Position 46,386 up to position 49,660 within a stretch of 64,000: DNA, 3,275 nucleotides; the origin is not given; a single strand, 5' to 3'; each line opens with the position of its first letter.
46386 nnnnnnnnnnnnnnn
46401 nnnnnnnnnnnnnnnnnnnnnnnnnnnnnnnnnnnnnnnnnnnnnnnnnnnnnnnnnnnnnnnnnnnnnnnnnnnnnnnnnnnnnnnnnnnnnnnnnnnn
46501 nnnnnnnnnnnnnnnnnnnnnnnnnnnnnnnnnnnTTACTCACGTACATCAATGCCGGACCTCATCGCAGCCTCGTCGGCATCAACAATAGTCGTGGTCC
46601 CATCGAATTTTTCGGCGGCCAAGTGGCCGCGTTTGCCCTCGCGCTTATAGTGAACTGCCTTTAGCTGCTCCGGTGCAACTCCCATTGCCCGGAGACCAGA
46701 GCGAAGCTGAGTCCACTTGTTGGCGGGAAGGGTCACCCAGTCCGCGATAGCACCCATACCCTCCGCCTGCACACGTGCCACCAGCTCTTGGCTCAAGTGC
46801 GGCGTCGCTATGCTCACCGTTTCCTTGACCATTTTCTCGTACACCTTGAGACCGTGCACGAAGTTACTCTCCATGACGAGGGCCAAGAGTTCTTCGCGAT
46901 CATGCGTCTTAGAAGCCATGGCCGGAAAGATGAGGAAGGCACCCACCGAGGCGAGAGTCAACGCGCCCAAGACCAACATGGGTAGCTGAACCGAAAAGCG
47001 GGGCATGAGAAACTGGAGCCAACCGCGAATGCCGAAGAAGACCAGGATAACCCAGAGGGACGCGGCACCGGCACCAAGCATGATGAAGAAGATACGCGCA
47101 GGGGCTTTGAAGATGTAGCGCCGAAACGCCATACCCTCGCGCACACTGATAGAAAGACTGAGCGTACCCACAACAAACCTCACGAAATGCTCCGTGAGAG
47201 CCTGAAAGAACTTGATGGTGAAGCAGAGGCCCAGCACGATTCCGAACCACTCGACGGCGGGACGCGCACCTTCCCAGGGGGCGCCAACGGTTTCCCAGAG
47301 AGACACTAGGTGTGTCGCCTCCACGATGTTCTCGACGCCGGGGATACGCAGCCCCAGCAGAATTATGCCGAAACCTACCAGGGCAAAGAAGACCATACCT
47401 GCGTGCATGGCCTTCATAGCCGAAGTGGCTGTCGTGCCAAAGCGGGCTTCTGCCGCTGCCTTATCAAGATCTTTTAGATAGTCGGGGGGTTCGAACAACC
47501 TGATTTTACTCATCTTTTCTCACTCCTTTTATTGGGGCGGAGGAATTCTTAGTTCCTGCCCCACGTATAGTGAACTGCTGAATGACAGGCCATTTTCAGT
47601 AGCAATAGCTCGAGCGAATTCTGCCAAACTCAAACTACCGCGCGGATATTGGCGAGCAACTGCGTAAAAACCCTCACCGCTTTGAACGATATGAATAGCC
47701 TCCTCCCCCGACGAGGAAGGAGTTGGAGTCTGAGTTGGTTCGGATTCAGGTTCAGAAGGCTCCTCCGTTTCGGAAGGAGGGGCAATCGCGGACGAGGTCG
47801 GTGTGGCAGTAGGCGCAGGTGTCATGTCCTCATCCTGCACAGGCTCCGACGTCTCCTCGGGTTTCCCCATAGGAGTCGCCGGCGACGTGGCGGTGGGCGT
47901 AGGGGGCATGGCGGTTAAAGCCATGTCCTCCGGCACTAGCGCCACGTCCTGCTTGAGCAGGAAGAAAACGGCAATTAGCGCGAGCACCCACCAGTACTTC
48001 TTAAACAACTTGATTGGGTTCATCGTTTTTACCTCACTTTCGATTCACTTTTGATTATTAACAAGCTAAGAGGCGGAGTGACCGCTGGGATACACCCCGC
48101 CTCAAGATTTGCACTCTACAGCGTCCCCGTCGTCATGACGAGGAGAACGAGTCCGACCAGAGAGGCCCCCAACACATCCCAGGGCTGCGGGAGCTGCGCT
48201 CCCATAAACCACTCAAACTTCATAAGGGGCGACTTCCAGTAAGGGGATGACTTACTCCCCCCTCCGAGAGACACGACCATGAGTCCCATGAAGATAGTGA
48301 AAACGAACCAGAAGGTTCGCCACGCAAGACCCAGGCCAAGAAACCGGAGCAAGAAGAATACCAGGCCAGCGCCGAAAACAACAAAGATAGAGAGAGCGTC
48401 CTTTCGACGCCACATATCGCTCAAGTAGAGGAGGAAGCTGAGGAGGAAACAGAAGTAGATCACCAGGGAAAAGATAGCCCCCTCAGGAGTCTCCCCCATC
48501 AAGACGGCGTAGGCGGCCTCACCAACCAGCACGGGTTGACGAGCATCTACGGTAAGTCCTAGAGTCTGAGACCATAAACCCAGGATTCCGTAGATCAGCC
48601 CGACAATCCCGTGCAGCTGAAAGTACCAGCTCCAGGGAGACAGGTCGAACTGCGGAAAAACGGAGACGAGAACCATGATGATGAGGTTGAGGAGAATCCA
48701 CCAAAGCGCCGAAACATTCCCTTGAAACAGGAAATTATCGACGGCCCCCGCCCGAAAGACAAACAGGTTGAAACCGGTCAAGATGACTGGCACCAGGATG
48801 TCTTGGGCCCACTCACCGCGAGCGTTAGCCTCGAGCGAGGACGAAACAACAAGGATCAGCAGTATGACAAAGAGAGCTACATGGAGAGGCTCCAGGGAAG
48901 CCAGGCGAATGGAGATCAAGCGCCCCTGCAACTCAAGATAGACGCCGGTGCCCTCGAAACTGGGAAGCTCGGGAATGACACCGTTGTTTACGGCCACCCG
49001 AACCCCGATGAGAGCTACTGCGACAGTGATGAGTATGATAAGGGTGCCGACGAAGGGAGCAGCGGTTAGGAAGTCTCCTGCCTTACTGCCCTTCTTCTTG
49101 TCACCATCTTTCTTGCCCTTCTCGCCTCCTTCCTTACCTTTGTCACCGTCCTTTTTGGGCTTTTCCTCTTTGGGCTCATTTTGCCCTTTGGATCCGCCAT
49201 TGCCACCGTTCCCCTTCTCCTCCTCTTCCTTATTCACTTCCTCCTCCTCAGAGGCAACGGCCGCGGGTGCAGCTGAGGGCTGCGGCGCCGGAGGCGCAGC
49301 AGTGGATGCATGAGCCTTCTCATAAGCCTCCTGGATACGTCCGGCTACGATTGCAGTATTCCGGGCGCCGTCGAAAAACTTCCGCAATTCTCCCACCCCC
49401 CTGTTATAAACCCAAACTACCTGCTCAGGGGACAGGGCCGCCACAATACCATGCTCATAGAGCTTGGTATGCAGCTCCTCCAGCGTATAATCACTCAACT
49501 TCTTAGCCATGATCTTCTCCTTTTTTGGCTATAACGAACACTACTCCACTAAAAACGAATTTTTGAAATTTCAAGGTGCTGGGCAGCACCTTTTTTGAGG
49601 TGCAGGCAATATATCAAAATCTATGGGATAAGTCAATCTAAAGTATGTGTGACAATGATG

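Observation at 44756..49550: GC-rich roughly 4.8-kb island next to tRNA-Ala carrying a five-gene envelope operon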

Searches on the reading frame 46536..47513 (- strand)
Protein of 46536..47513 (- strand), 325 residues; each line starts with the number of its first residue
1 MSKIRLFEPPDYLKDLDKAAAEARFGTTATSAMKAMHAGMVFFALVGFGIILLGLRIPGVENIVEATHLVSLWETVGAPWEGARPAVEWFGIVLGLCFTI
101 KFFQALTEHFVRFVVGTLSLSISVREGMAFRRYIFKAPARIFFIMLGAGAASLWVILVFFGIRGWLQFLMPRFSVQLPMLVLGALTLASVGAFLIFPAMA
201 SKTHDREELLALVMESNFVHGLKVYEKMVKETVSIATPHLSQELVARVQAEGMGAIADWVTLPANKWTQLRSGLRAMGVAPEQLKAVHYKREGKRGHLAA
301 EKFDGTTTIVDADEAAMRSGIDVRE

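Call 5: search_protein_families(library=pfam, proteins=[window:46536-47513:-], max_evalue=0.1)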
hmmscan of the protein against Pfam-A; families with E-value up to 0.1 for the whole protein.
window:46536-47513:- (325 aa): 0 families

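Call 20: find_homologous_proteins(query=window:46536-47513:-)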
Query window:46536-47513:- (325 aa): 2 proteins with E <= 0.001 among 8000 candidates.
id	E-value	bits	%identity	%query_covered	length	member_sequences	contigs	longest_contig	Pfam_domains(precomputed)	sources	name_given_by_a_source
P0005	1.3e-209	713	100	100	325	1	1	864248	-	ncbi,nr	ncbi:hypothetical protein GF360_00175 [candidate division WWE3 bacterium]|nr:hypothetical protein [c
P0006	1.1e-119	417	59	98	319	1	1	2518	-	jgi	-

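Call 22: find_encoding_contigs(protein=P0006, flank=10000)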
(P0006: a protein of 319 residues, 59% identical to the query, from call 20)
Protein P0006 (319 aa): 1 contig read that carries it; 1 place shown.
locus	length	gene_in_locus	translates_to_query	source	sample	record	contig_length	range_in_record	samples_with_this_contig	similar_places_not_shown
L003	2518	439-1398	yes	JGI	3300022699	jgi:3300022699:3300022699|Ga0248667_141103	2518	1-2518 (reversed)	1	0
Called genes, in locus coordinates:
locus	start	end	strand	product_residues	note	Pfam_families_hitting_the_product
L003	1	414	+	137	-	?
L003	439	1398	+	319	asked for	-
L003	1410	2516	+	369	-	?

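Call 31: find_related_loci(query=window:46536-47513:-, collection=viral_contigs, flank=10000)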
Query window:46536-47513:- (325 aa) in viral_contigs; peptide patterns used: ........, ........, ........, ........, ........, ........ (x = any residue, [..] = any of these).
11 stretches matched a pattern, but none encodes a relative of the query by tblastn (E <= 1e-3).

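Call 57: search_protein_families(library=pfam, proteins=[P0006], max_evalue=0.1)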
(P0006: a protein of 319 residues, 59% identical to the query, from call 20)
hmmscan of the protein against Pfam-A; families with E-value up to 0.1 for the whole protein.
P0006 (319 aa): 0 families

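Call 67: search_protein_families(library=ncbifam, proteins=[window:46536-47513:-], max_evalue=0.5)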
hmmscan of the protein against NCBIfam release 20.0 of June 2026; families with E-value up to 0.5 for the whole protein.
window:46536-47513:- (325 aa): 0 families

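Call 68: search_protein_families(library=phrogs, proteins=[window:46536-47513:-], max_evalue=0.5)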
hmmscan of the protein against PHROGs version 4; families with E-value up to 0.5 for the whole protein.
window:46536-47513:- (325 aa): 1 family
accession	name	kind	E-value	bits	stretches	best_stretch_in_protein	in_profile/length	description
phrog_1355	-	unknown function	0.23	12.1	0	152-172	7-27/44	-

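Call 80: predict_structure(alignment_id=A3)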
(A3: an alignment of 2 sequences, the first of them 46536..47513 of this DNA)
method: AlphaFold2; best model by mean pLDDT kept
length: 325 residues; sequences in the alignment: 2
mean_pLDDT: 41.7   pTM: 0.27
mean pLDDT of the five models: 41.7, 39.6, 39.5, 38.6, 37.1
residues with pLDDT >= 90: 0; 70-90: 0; 50-70: 19; < 50: 306
segments of 3 or more residues with pLDDT < 50: 1-16, 18-153, 166-225, 232-240, 250-325
pLDDT, mean of each block of 10 residues (from residue 1): 39 47 40 40 45 40 31 37 45 45 44 37 34 38 44 50 48 44 46 39 37 41 48 47 50 44 45 43 37 34 34 45 31
secondary structure, 60 per line:
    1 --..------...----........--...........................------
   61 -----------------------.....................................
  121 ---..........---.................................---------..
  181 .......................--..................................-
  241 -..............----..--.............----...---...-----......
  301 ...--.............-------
elements in order: H18-25 H28-54 H84-120 H124-133 H137-169 H179-203 H206-239 H242-255 H264-276 E287-289 E295-303 E306-311 H312-318

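Call 97: search_solved_structures(query=A3, max_evalue=10)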
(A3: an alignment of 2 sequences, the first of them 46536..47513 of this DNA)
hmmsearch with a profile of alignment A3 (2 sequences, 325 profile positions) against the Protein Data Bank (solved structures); distinct sequences matched with E-value up to 10: 2.
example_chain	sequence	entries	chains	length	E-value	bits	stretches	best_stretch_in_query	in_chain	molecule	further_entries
6a2f_A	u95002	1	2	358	0.11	14.6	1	240-289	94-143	Alanine racemase, biosynthetic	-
8ub7_A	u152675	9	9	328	0.32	13.1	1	205-298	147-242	Reverse transcriptase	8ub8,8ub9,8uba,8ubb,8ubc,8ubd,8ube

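Call 106: find_related_loci(query=A8, collection=viral_contigs, flank=10000)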
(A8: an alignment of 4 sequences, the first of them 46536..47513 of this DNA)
Query A8 (325 aa) in viral_contigs; peptide patterns used: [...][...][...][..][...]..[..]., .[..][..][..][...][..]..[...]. (x = any residue, [..] = any of these).
67 stretches matched a pattern, but none encodes a relative of the query by tblastn (E <= 1e-3).

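Call 114: search_dna_similar(query=window:46536-47513:-, collection=plasmids, mode=protein, max_evalue=0.01, max_rows=10)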
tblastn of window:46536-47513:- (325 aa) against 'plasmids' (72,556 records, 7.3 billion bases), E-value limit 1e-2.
No match.

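Call 115: search_dna_similar(query=window:46536-47513:-, collection=phages, mode=protein, max_evalue=0.01, max_rows=10)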
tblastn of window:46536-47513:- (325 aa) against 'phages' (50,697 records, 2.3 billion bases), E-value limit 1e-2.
No match.

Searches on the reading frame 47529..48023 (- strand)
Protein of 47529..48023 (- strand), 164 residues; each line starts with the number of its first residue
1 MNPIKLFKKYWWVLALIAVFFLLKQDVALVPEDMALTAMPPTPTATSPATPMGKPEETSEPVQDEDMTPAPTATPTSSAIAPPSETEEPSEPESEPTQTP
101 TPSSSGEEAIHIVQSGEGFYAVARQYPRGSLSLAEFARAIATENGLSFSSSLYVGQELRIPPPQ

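Call 5: search_protein_families(library=pfam, proteins=[window:47529-48023:-], max_evalue=0.1)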
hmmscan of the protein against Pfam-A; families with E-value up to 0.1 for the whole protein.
window:47529-48023:- (164 aa): 2 families
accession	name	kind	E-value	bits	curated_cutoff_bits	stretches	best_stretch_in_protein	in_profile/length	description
PF01476.26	LysM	-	6.2e-05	23.3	20.9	1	111-161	1-43/43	LysM domain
PF21827.1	New_glue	-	0.05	13.8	31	0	9-79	2-62/94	New glue protein family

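Call 67: search_protein_families(library=ncbifam, proteins=[window:47529-48023:-], max_evalue=0.5)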
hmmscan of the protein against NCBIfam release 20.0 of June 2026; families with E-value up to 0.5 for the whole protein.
window:47529-48023:- (164 aa): 8 families
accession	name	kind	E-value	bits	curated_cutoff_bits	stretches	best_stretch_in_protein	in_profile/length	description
NF010723.1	PRK14125.1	equivalog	5.1e-05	23.1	60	1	111-161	35-85/87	cell division suppressor protein YneA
NF042931.1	SAG1386_EF1546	equivalog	0.00014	21.9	80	1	72-160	83-157/158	SAG1386/EF1546 family surface-associated protein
NF010495.0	PRK13914.1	equivalog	0.012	14.7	647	1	62-160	154-243/481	invasion associated endopeptidase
NF050804.1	CellDivDipMCaul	equivalog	0.025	13.4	900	1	107-161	183-230/634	cell division endopeptidase DipM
NF040486.1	SrfA_fam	subfamily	0.031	13.7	150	1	10-105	223-312/438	SrfA family protein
NF041515.1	GspC_delta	equivalog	0.1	12.3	150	1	8-104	1-95/311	type II secretion system protein GspC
NF008399.0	PRK11198.1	equivalog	0.11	12.9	134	1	102-162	89-147/149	peptidoglycan-binding protein LysM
NF033761.1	gliding_GltJ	equivalog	0.16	11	450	1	31-104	403-479/671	adventurous gliding motility protein GltJ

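Call 68: search_protein_families(library=phrogs, proteins=[window:47529-48023:-], max_evalue=0.5)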
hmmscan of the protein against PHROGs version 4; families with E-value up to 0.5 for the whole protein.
window:47529-48023:- (164 aa): 3 families
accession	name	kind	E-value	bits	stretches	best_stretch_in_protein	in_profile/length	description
phrog_197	-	moron, auxiliary metabolic gene and host takeover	0.14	12.5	1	5-103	227-311/486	Zot-like toxin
phrog_15511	-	unknown function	0.17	11.9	1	39-109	212-294/511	-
phrog_380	-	lysis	0.46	10.4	0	87-163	162-237/309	endolysin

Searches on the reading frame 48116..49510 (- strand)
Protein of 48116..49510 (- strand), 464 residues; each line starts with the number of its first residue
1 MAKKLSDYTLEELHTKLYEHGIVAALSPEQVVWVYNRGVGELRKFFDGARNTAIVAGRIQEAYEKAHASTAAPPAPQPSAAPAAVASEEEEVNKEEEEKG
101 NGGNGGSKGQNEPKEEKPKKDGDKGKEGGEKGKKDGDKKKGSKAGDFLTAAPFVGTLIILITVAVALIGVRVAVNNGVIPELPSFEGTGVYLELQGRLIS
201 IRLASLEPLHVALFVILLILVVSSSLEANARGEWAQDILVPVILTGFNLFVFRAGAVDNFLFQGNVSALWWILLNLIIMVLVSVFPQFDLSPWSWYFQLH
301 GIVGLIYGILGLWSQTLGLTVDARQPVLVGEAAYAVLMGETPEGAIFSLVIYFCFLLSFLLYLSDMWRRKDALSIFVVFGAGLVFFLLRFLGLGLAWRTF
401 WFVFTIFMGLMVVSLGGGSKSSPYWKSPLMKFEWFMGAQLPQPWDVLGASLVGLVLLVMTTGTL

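Call 5: search_protein_families(library=pfam, proteins=[window:48116-49510:-], max_evalue=0.1)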
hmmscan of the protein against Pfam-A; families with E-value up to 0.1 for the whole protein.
window:48116-49510:- (464 aa): 0 families

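Call 19: find_homologous_proteins(query=window:48116-49510:-)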
Query window:48116-49510:- (464 aa): 1 proteins with E <= 0.001 among 8000 candidates.
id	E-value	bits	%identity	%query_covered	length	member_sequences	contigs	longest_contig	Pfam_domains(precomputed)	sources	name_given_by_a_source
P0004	0.0e+0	1031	100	100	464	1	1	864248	-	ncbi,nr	ncbi:hypothetical protein GF360_00185 [candidate division WWE3 bacterium]|nr:hypothetical protein [c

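Call 67: search_protein_families(library=ncbifam, proteins=[window:48116-49510:-], max_evalue=0.5)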
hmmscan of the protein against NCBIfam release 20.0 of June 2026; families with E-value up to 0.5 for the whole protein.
window:48116-49510:- (464 aa): 0 families

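Call 68: search_protein_families(library=phrogs, proteins=[window:48116-49510:-], max_evalue=0.5)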
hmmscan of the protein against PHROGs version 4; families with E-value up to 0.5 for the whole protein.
window:48116-49510:- (464 aa): 0 families

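Call 79: predict_structure(protein=window:48116-49510:-)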
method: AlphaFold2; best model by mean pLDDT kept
length: 464 residues; sequences in the alignment: 1
mean_pLDDT: 47.1   pTM: 0.28
mean pLDDT of the five models: 47.1, 46.9, 46.7, 43.0, 42.6
residues with pLDDT >= 90: 0; 70-90: 30; 50-70: 76; < 50: 358
segments of 3 or more residues with pLDDT < 50: 1-6, 71-100, 102-112, 114-117, 119-134, 136-142, 144-232, 234-273, 275-349, 353-355, 372-376, 389-400, 405-408, 410-447, 459-464
pLDDT, mean of each block of 10 residues (from residue 1): 53 67 71 68 66 76 75 40 38 41 37 42 42 47 45 45 46 40 37 31 37 45 46 45 44 37 40 46 41 44 46 38 39 46 48 50 51 50 53 46 48 42 45 43 47 48 39
secondary structure, 60 per line:
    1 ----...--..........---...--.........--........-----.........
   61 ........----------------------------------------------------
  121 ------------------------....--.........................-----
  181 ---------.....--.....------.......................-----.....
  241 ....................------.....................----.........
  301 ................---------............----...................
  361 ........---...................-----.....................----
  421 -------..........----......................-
elements in order: H10-19 H28-36 H39-46 H52-68 H145-148 H151-175 E190-194 E197-201 H208-230 H236-260 H267-287 H292-316 H326-337 H342-368 H372-390 H396-416 H428-437 H442-463

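Call 98: search_solved_structures(query=window:48116-49510:-, max_evalue=10)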
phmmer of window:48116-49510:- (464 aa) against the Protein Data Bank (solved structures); distinct sequences matched with E-value up to 10: 4.
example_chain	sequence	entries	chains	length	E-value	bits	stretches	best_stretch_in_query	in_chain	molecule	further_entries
2okv_A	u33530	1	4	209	0.26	13.1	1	24-132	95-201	Probable D-tyrosyl-tRNA(Tyr) deacylase 1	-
9i05_Xw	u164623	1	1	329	0.35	12.7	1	63-123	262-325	Transmembrane protein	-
9dqh_A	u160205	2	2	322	1.1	11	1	342-430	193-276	Mas-related G-protein coupled receptor member D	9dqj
7y12_R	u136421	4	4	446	1.8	10.4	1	344-430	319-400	Soluble cytochrome b562,Mas-related G-protein coupled receptor member D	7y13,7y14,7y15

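Call 112: search_dna_similar(query=window:48116-49510:-, collection=plasmids, mode=protein, max_evalue=0.01, max_rows=10)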
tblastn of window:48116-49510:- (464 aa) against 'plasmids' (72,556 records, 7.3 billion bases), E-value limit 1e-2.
No match.

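Call 113: search_dna_similar(query=window:48116-49510:-, collection=phages, mode=protein, max_evalue=0.01, max_rows=10)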
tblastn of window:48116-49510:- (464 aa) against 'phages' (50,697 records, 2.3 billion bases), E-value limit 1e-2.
No match.
